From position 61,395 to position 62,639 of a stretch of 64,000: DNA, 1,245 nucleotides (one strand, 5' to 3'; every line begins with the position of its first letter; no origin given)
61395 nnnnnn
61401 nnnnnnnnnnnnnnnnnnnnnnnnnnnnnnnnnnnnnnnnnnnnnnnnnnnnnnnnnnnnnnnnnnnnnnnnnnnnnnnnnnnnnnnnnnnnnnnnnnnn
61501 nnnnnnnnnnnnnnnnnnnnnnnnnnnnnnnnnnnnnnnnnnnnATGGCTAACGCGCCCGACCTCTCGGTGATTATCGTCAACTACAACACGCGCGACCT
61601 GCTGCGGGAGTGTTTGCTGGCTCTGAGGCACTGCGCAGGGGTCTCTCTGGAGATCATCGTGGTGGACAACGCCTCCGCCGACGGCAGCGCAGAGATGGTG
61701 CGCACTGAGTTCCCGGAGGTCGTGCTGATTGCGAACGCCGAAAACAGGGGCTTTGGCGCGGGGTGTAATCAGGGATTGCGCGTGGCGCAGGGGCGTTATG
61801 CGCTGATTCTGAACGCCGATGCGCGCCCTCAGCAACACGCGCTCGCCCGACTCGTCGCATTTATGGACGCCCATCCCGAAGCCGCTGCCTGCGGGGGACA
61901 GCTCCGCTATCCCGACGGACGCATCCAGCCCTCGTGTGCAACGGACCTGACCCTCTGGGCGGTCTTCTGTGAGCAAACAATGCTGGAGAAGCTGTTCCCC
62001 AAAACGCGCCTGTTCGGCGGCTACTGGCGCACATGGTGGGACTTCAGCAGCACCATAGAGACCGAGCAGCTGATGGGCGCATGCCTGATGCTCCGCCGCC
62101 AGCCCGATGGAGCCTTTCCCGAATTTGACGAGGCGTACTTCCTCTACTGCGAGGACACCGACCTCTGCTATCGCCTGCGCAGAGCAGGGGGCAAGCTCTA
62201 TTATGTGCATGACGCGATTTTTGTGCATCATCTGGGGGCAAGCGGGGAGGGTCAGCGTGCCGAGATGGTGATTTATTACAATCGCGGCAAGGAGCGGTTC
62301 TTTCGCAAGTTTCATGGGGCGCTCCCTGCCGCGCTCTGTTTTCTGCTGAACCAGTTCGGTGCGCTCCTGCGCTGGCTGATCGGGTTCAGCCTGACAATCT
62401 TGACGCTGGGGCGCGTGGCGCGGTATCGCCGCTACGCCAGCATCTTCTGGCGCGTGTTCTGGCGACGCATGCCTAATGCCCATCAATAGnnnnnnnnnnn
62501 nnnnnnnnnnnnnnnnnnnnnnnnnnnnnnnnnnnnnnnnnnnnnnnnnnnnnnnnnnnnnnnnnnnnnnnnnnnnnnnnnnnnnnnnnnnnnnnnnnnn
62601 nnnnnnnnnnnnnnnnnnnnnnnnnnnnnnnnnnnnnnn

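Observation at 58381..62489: Overlapping four-gene operon: TPR membrane protein / secreted TPR-like protein / membrane-anchored PilZ / GT2 glycosyltransferase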

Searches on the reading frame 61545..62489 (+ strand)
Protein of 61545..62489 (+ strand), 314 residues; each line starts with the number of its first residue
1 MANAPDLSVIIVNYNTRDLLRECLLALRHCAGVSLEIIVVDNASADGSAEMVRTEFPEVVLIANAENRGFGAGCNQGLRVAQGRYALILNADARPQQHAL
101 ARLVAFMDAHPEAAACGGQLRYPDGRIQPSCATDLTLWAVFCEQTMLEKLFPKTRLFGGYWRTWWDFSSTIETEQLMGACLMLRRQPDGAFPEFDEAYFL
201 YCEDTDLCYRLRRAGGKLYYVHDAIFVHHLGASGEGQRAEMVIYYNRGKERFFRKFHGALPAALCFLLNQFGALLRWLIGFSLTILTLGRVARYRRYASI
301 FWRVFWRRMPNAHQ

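Call 3: search_protein_families(library=pfam, proteins=[window:61545-62489:+], max_evalue=1)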
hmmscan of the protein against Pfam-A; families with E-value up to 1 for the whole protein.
window:61545-62489:+ (314 aa): 5 families
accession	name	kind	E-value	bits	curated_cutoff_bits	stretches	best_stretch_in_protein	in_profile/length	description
PF00535.33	Glycos_transf_2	-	8.2e-26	91.4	23.3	1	8-128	1-124/168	Glycosyl transferase family 2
PF13641.12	Glyco_tranf_2_3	-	6.1e-14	53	27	1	5-227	1-210/230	Glycosyltransferase like family 2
PF13632.12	Glyco_trans_2_3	-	6e-06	26.6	27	1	86-272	2-167/198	Glycosyl transferase family group 2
PF13704.12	Glyco_tranf_2_4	-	0.073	14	27.5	1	15-68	2-52/98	Glycosyl transferase family 2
PF20691.3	TAGT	-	0.1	12.9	27.5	0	201-223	170-191/205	TET-Associated Glycosyltransferase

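Call 4: search_protein_families(library=ncbifam, proteins=[window:61545-62489:+], max_evalue=1)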
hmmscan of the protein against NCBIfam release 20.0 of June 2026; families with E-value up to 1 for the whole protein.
window:61545-62489:+ (314 aa): 25 families
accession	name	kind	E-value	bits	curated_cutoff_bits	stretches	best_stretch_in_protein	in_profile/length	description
NF041875.1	EPS_EpsD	equivalog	2.6e-18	66.5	370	1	7-232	1-210/325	exopolysaccharide biosynthesis glycosyltransferase EpsD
TIGR03965.1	mycofact_glyco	equivalog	7.2e-16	58.1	280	2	4-119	73-190/467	mycofactocin biosynthesis glycosyltransferase MftF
TIGR04283.1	glyco_like_mftF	equivalog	2e-14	53.7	182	1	7-114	1-104/221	TIGR04283 family arsenosugar biosynthesis glycosyltransferase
NF007482.0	PRK10073.1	equivalog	2e-14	53.4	423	1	2-123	3-127/334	glycosyltransferase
NF038302.1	EPS_HpsE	equivalog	1.2e-12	47.4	300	1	6-121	2-125/307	hormogonium polysaccharide biosynthesis glycosyltransferase HpsE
TIGR01556.1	rhamnosyltran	subfamily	6.3e-12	45.2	200.55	2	34-117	21-109/281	rhamnosyltransferase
TIGR03937.1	PgaC_IcaA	equivalog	3e-11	42.9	422.3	1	3-121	43-164/407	poly-beta-1,6-N-acetyl-D-glucosamine synthase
NF047683.1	TeichurnBiosyTuaG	equivalog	1.5e-10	41.2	400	1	3-113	4-117/252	teichuronic acid biosynthesis protein TuaG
TIGR03111.1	glyc2_xrt_Gpos1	hypoth_equivalog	5.2e-09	35.4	363.95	1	3-119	47-168/439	TIGR03111 family XrtG-associated glycosyltransferase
NF053739.1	GlytfEpsEBac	equivalog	1.2e-08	34.2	450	1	5-118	1-118/265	glycosyltransferase EpsE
TIGR04009.1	wcaE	equivalog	7.4e-08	32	369.2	1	7-93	3-93/248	colanic acid biosynthesis glycosyltransferase WcaE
NF041394.1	GtaseAglG_Halo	equivalog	8.2e-08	31.9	440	1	7-121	3-120/304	glucosyl-dolichyl phosphate glucuronosyltransferase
NF050050.1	ProtGlycPglI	equivalog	2.6e-07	30.3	500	1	5-105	2-106/306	GalNAc(5)-diNAcBac-PP-undecaprenol beta-1,3-glucosyltransferase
NF038299.1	EPS_HpsN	equivalog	1.3e-05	24.4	425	1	6-232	2-223/317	hormogonium polysaccharide biosynthesis glycosyltransferase HpsN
TIGR04440.1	glyco_TIGR04440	domain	2.3e-05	24.2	70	1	7-123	2-122/215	TIGR00180 family glycosyltransferase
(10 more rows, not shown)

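Call 10: find_homologous_proteins(query=window:61545-62489:+)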
Query window:61545-62489:+ (314 aa): 5523 proteins with E <= 0.001 among 8000 candidates; the best 120 are listed.
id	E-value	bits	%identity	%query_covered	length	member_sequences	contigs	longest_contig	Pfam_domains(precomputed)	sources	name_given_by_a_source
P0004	3.0e-214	728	99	100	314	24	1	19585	PF13641.13,PF00535.33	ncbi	-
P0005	1.3e-176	605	82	100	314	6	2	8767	PF13641.13,PF00535.33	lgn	-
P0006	2.7e-174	597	80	99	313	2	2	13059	PF13641.13,PF00535.33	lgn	-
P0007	9.5e-161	553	79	96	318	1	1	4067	PF13641.13,PF00535.33,PF12804.14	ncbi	-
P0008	2.2e-160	551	78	96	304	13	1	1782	PF13641.13,PF00535.33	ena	-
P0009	3.5e-160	551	79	96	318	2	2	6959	PF13641.13,PF00535.33,PF12804.14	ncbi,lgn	-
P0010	2.1e-159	548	76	97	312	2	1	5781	PF13641.13,PF00535.33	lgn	-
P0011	7.4e-155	533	77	97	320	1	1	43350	PF13641.13,PF00535.33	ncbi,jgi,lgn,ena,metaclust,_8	metaclust:\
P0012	6.6e-154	530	76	96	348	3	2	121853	PF13641.13,PF00535.33,PF12804.14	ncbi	-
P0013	1.3e-153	529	74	96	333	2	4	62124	PF13641.13,PF00535.33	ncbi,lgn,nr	ncbi:N-acetylglucosaminyl-diphospho-decaprenol L-rhamnosyltransferase [bacterium HR15]|nr:N-acetylgl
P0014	2.2e-152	525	82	58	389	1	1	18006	PF13641.13,PF00535.33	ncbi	-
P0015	1.2e-151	523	74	97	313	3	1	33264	PF13641.13,PF00535.33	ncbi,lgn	-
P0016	4.5e-151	521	73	97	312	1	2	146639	PF13641.13,PF00535.33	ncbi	-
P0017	4.1e-148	511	73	98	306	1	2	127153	PF13641.13,PF00535.33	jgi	jgi:GT2 family glycosyltransferase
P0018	1.5e-147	509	64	97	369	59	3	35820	PF13641.13,PF00535.33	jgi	jgi:N-acetylglucosaminyl-diphospho-decaprenol L-rhamnosyltransferase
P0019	1.7e-147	509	73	98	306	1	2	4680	PF13641.13,PF00535.33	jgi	-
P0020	2.6e-147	508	73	97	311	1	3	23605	PF13641.13,PF00535.33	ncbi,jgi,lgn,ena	-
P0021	8.4e-147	507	72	98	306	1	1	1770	PF13641.13,PF00535.33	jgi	-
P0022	8.5e-147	507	74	98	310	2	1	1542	PF13641.13,PF00535.33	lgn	-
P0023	1.0e-146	506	72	97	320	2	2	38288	PF13641.13,PF00535.33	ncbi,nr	ncbi:MAG: glycosyltransferase family 2 protein [Fimbriimonadales bacterium]|nr:glycosyltransferase f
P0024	1.4e-146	506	72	98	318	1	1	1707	PF13641.13,PF00535.33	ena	-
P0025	1.4e-146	506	72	98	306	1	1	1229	PF13641.13,PF00535.33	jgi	-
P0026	1.6e-146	506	72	98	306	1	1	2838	PF13641.13,PF00535.33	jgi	jgi:GT2 family glycosyltransferase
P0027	1.7e-146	506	72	98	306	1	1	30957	PF13641.13,PF00535.33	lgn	-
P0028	1.8e-146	506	72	98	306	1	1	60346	PF13641.13,PF00535.33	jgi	jgi:N-acetylglucosaminyl-diphospho-decaprenol L-rhamnosyltransferase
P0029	1.9e-146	506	73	98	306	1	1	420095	PF13641.13,PF00535.33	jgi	jgi:GT2 family glycosyltransferase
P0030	2.8e-146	505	72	98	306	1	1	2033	PF13641.13,PF00535.33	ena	-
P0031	3.5e-146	505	72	98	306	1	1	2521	PF13641.13,PF00535.33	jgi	-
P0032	5.0e-146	504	73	98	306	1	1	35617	PF13641.13,PF00535.33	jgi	jgi:GT2 family glycosyltransferase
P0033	6.4e-146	504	72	98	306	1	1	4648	PF13641.13,PF00535.33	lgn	-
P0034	7.9e-146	504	72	98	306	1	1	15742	PF13641.13,PF00535.33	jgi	jgi:N-acetylglucosaminyl-diphospho-decaprenol L-rhamnosyltransferase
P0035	8.6e-146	503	70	99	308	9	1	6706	PF13641.13,PF00535.33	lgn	-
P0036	1.2e-145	503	72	98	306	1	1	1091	PF13641.13,PF00535.33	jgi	-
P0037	1.3e-145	503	72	98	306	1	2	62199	PF13641.13,PF00535.33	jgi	jgi:GT2 family glycosyltransferase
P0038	1.5e-145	503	72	98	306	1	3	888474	PF13641.13,PF00535.33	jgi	jgi:N-acetylglucosaminyl-diphospho-decaprenol L-rhamnosyltransferase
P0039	1.6e-145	503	72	98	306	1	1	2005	PF13641.13,PF00535.33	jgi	-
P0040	1.7e-145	502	72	98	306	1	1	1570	PF13641.13,PF00535.33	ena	-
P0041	1.7e-145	502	72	98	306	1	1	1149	PF13641.13,PF00535.33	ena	-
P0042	1.9e-145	502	72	98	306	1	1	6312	PF13641.13,PF00535.33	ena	-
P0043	1.9e-145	502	72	98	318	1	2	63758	PF13641.13,PF00535.33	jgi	jgi:GT2 family glycosyltransferase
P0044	2.1e-145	502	72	97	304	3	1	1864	PF13641.13,PF00535.33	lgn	-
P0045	2.2e-145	502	72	98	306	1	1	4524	PF13641.13,PF00535.33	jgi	-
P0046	2.8e-145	502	72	98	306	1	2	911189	PF13641.13,PF00535.33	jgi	jgi:N-acetylglucosaminyl-diphospho-decaprenol L-rhamnosyltransferase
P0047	2.9e-145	502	72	98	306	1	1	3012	PF13641.13,PF00535.33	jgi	-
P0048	3.1e-145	502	72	98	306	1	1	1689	PF13641.13,PF00535.33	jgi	jgi:hypothetical protein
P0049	3.3e-145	502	72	98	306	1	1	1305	PF13641.13,PF00535.33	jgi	-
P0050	3.4e-145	502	71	98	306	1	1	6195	PF13641.13,PF00535.33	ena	-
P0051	3.9e-145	501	72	98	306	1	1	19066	PF13641.13,PF00535.33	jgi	jgi:GT2 family glycosyltransferase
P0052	4.2e-145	501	72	98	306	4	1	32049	PF13641.13,PF00535.33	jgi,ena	-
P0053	4.4e-145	501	72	98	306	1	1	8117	PF13641.13,PF00535.33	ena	-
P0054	4.9e-145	501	71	98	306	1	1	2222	PF13641.13,PF00535.33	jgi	jgi:GT2 family glycosyltransferase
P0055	4.9e-145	501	72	98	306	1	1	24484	PF13641.13,PF00535.33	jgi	-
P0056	5.2e-145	501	72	98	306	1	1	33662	PF13641.13,PF00535.33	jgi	jgi:GT2 family glycosyltransferase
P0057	6.1e-145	501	71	98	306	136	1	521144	PF13641.13,PF00535.33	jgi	jgi:N-acetylglucosaminyl-diphospho-decaprenol L-rhamnosyltransferase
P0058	7.3e-145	500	72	98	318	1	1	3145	PF13641.13,PF00535.33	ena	-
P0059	7.8e-145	500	72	98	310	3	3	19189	PF13641.13,PF00535.33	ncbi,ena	-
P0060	7.8e-145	500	72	98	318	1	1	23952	PF13641.13,PF00535.33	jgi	jgi:N-acetylglucosaminyl-diphospho-decaprenol L-rhamnosyltransferase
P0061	8.3e-145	500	72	98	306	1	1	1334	PF13641.13,PF00535.33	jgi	jgi:hypothetical protein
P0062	9.2e-145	500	73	98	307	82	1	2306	PF13641.13,PF00535.33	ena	-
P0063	9.5e-145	500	72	97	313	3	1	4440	PF13641.13,PF00535.33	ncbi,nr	ncbi:MAG: glycosyltransferase family 2 protein [Fimbriimonadales bacterium]|nr:glycosyltransferase f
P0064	9.7e-145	500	69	97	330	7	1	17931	PF13641.13,PF00535.33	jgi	jgi:N-acetylglucosaminyl-diphospho-decaprenol L-rhamnosyltransferase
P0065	9.8e-145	500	71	98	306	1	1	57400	PF13641.13,PF00535.33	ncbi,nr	ncbi:MAG: glycosyltransferase family 2 protein [Armatimonadetes bacterium]|nr:glycosyltransferase fa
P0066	1.0e-144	500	72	98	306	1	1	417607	PF13641.13,PF00535.33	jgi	jgi:GT2 family glycosyltransferase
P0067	1.1e-144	500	72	98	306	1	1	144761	PF13641.13,PF00535.33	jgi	jgi:GT2 family glycosyltransferase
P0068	1.1e-144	500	67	97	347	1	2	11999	PF13641.13,PF00535.33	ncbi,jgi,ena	-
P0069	1.2e-144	500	71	98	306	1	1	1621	PF13641.13,PF00535.33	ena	-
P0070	1.3e-144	500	72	98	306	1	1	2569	PF13641.13,PF00535.33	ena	-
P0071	1.5e-144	499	72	98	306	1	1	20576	PF13641.13,PF00535.33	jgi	jgi:N-acetylglucosaminyl-diphospho-decaprenol L-rhamnosyltransferase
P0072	1.5e-144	499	71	98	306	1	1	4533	PF13641.13,PF00535.33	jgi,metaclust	metaclust:\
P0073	1.5e-144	499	72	98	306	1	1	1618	PF13641.13,PF00535.33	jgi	-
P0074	1.7e-144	499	70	98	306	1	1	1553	PF13641.13,PF00535.33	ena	-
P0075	1.7e-144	499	71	98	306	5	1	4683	PF13641.13,PF00535.33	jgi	-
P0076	2.1e-144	499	71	98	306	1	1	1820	PF13641.13,PF00535.33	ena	-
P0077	2.4e-144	499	72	97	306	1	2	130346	PF13641.13,PF00535.33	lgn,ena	-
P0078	2.4e-144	499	70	98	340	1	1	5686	PF13641.13,PF00535.33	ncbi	ncbi:MAG: glycosyltransferase family 2 protein [Fimbriimonadales bacterium]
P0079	2.6e-144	499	71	100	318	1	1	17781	PF13641.13,PF00535.33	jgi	jgi:GT2 family glycosyltransferase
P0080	3.0e-144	498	71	98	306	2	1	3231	PF13641.13,PF00535.33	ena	-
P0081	3.1e-144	498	72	98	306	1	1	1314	PF13641.13,PF00535.33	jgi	-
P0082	3.6e-144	498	72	98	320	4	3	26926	PF13641.13,PF00535.33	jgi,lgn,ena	-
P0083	4.2e-144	498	71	98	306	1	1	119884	PF13641.13,PF00535.33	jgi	jgi:N-acetylglucosaminyl-diphospho-decaprenol L-rhamnosyltransferase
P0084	4.3e-144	498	71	98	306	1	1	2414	PF13641.13,PF00535.33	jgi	-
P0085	4.4e-144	498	71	98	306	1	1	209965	PF13641.13,PF00535.33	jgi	jgi:GT2 family glycosyltransferase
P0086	5.2e-144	498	74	97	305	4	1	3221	PF13641.13,PF00535.33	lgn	-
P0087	5.6e-144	498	72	98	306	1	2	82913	PF13641.13,PF00535.33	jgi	jgi:GT2 family glycosyltransferase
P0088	7.1e-144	497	71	98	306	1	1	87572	PF13641.13,PF00535.33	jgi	jgi:GT2 family glycosyltransferase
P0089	8.3e-144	497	71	98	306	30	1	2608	PF13641.13,PF00535.33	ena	-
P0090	8.4e-144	497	71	98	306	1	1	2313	PF13641.13,PF00535.33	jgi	-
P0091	1.0e-143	497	71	98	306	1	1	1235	PF13641.13,PF00535.33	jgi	jgi:hypothetical protein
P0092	1.1e-143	497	71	98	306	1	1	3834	PF13641.13,PF00535.33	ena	-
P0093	1.2e-143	496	71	98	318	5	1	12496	PF13641.13,PF00535.33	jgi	jgi:N-acetylglucosaminyl-diphospho-decaprenol L-rhamnosyltransferase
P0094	1.3e-143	496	71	98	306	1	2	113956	PF13641.13,PF00535.33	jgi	jgi:N-acetylglucosaminyl-diphospho-decaprenol L-rhamnosyltransferase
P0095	1.3e-143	496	72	98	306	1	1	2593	PF13641.13,PF00535.33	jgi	jgi:GT2 family glycosyltransferase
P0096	1.5e-143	496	72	98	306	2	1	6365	PF13641.13,PF00535.33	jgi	jgi:N-acetylglucosaminyl-diphospho-decaprenol L-rhamnosyltransferase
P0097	1.5e-143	496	71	98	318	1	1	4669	PF13641.13,PF00535.33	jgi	jgi:GT2 family glycosyltransferase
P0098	1.6e-143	496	71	98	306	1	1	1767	PF13641.13,PF00535.33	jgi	-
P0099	2.3e-143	495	72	98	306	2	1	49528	PF13641.13,PF00535.33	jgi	jgi:GT2 family glycosyltransferase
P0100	3.5e-143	495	70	98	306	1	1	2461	PF13641.13,PF00535.33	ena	-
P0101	3.8e-143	495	71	98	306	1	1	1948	PF13641.13,PF00535.33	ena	-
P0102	4.1e-143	495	71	98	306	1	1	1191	PF13641.13,PF00535.33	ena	-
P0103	4.1e-143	495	70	98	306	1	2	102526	PF13641.13,PF00535.33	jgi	jgi:N-acetylglucosaminyl-diphospho-decaprenol L-rhamnosyltransferase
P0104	4.3e-143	495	71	98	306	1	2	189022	PF13641.13,PF00535.33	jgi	jgi:N-acetylglucosaminyl-diphospho-decaprenol L-rhamnosyltransferase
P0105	4.6e-143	494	71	98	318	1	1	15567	PF13641.13,PF00535.33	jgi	jgi:N-acetylglucosaminyl-diphospho-decaprenol L-rhamnosyltransferase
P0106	5.1e-143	494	71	98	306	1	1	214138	PF13641.13,PF00535.33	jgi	jgi:GT2 family glycosyltransferase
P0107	8.7e-143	494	72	96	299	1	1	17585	PF13641.13,PF00535.33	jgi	jgi:N-acetylglucosaminyl-diphospho-decaprenol L-rhamnosyltransferase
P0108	8.7e-143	494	71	98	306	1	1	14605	PF13641.13,PF00535.33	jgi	jgi:N-acetylglucosaminyl-diphospho-decaprenol L-rhamnosyltransferase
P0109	1.2e-142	493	71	98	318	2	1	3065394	PF13641.13,PF00535.33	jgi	jgi:N-acetylglucosaminyl-diphospho-decaprenol L-rhamnosyltransferase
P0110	1.4e-142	493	70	98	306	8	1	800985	PF13641.13,PF00535.33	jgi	jgi:GT2 family glycosyltransferase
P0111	1.5e-142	493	71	98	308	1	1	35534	PF13641.13,PF00535.33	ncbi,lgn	-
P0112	1.6e-142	493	71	98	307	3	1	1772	PF13641.13,PF00535.33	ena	-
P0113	2.1e-142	492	70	98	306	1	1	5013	PF13641.13,PF00535.33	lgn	-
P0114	4.9e-142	491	71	96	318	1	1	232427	PF13641.13,PF00535.33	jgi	jgi:N-acetylglucosaminyl-diphospho-decaprenol L-rhamnosyltransferase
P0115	1.1e-141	490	66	98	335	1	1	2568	PF13641.13,PF00535.33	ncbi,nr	ncbi:MAG: glycosyltransferase family 2 protein [Fimbriimonadales bacterium]|nr:glycosyltransferase f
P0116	1.3e-141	490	71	98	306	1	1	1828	PF13641.13,PF00535.33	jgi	-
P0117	2.1e-141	489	71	98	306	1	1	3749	PF13641.13,PF00535.33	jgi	jgi:N-acetylglucosaminyl-diphospho-decaprenol L-rhamnosyltransferase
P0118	2.7e-141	489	72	97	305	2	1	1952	PF13641.13,PF00535.33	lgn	-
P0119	6.8e-141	487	72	97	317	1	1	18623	PF13641.13,PF00535.33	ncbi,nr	ncbi:MAG: glycosyltransferase family 2 protein [bacterium]|nr:glycosyltransferase family 2 protein [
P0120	1.5e-139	483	70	97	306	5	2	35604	PF13641.13,PF00535.33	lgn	-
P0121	1.8e-139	483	65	97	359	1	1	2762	PF13641.13,PF00535.33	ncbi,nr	ncbi:MAG: glycosyltransferase family 2 protein [Fimbriimonadales bacterium]|nr:glycosyltransferase f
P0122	2.4e-139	482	72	86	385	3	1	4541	PF13641.13,PF00535.33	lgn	-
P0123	7.7e-139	481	70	97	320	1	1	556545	PF13641.13,PF00535.33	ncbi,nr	ncbi:MAG: glycosyl transferase [Fimbriimonadales bacterium]|nr:MAG: glycosyl transferase [Fimbriimon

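Call 11: find_encoding_contigs(protein=P0013, flank=8000, max_places=2)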
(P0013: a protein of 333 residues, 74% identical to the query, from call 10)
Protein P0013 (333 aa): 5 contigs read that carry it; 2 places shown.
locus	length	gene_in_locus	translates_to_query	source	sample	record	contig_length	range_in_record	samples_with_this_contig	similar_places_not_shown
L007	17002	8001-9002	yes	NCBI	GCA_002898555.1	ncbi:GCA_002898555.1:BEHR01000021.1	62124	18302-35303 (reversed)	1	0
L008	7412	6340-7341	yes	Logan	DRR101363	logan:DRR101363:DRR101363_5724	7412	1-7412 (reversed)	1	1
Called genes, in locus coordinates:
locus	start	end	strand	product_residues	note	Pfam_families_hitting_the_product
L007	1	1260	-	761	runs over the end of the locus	PF01138:RNase_PH, PF23459:S1_RRP5 (faint), PF03725:RNase_PH_C, PF03726:PNPase, PF01138:RNase_PH, PF00013:KH_1, PF22675:KH-I_KHDC4-BBP (weak), PF00575:S1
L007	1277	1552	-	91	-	PF00312:Ribosomal_S15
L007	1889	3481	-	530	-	PF00890:FAD_binding_2 (weak), PF01266:DAO, PF13450:NAD_binding_8, PF01593:Amino_oxidase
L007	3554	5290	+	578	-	PF05833:NFACT_N, PF05670:NFACT-R_1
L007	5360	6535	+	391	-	PF13240:Zn_Ribbon_1 (weak), PF00515:TPR_1 (faint), PF07719:TPR_2 (faint), PF13176:TPR_7 (faint), PF13181:TPR_8 (faint), PF13371:TPR_9 (weak), PF13432:TPR_16 (weak), PF14559:TPR_19, +6 more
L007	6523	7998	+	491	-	PF13428:TPR_14 (faint), PF14559:TPR_19 (weak)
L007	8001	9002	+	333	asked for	PF00535:Glycos_transf_2, PF13641:Glyco_tranf_2_3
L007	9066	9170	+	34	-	-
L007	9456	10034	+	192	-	PF05685:Uma2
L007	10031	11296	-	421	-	PF04551:GcpE, PF26540:GcpE_C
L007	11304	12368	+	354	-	-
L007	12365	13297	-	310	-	PF00294:PfkB, PF08543:Phos_pyr_kin (weak)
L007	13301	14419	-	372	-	PF00226:DnaJ, PF01556:DnaJ_C, PF00684:DnaJ_CXXCXGXG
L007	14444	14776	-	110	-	PF01192:RNA_pol_Rpb6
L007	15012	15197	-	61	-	-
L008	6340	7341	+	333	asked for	PF00535:Glycos_transf_2, PF13641:Glyco_tranf_2_3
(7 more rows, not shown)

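Call 12: find_encoding_contigs(protein=P0109, flank=8000, max_places=1)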
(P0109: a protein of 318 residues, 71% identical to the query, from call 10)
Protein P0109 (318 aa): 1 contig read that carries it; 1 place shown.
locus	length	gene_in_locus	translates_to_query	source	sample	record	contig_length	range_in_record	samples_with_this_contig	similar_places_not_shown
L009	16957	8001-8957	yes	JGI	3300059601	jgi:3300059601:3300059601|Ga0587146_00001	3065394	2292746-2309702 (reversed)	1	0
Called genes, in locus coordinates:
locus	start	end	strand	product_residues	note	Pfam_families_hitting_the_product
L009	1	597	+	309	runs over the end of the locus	-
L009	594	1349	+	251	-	PF05949:DUF881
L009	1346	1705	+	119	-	PF06947:DUF1290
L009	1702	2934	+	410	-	PF00012:HSP70 (faint), PF14450:FtsA (weak), PF02491:SHS2_FTSA, PF11104:PilM_2, PF06723:MreB_Mbl, PF06277:EutA (weak), PF14450:FtsA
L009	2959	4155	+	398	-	PF00091:Tubulin, PF12327:FtsZ_C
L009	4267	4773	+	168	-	-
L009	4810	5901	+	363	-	PF12895:ANAPC3 (faint), PF00515:TPR_1 (faint), PF07719:TPR_2 (faint), PF13174:TPR_6 (faint), PF13176:TPR_7 (faint), PF13181:TPR_8 (faint), PF13414:TPR_11 (faint), PF13432:TPR_16 (weak), +4 more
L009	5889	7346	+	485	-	PF13428:TPR_14 (faint), PF14559:TPR_19, PF23914:TPR_CcmH_CycH (weak), PF14559:TPR_19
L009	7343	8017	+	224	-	PF12945:PilZNR (weak), PF07238:PilZ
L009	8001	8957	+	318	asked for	PF00535:Glycos_transf_2, PF13641:Glyco_tranf_2_3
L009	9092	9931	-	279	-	PF08501:Shikimate_dh_N, PF01488:Shikimate_DH, PF18317:SDH_C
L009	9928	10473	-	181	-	PF09419:PGP_phosphatase, PF00702:Hydrolase, PF13419:HAD_2 (weak), PF13242:Hydrolase_like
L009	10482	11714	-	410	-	PF00037:Fer4 (weak), PF12797:Fer4_2 (faint), PF12838:Fer4_7, PF13183:Fer4_8, PF13237:Fer4_10, PF13484:Fer4_16, PF13534:Fer4_17, PF02754:CCG, +4 more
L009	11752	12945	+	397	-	-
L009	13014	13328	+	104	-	PF12840:HTH_20, PF25212:HVO_A0114 (weak), PF01022:HTH_5, PF01047:MarR, PF12802:MarR_2 (weak), PF13412:HTH_24, PF01978:TrmB (weak)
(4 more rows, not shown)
